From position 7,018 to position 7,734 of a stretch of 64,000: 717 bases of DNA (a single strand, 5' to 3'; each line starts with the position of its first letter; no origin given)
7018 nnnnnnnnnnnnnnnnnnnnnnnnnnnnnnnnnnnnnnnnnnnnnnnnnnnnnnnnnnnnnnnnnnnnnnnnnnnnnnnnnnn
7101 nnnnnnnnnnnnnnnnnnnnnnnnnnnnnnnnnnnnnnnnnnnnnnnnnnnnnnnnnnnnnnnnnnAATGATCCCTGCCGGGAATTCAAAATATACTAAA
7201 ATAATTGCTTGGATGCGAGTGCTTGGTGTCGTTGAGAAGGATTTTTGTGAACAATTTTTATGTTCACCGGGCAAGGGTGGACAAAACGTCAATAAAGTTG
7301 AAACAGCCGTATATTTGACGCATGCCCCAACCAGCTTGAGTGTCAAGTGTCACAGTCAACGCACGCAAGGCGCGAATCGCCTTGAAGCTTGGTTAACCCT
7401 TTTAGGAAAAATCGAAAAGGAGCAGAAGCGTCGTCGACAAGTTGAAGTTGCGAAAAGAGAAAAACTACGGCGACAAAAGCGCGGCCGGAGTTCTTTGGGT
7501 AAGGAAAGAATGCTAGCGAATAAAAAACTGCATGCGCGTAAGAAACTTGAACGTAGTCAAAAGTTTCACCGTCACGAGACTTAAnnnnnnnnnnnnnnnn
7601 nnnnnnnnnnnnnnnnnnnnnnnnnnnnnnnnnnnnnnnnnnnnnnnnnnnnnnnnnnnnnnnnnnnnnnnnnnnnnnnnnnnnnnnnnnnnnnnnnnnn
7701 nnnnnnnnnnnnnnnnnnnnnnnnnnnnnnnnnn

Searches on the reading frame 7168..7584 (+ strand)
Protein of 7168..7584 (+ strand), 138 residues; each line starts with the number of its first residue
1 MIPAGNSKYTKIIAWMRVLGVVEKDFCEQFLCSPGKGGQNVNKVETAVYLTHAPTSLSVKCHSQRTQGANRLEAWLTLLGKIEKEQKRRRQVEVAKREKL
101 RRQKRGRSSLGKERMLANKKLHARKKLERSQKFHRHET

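Call 67: search_protein_families(library=pfam, proteins=[window:7168-7584:+], max_evalue=0.0001)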
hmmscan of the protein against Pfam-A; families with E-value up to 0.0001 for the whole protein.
window:7168-7584:+ (138 aa): 1 family
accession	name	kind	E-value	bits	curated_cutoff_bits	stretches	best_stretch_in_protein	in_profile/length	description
PF00472.26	RF-1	-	1.5e-20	73.7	35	1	22-126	8-113/116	RF-1 domain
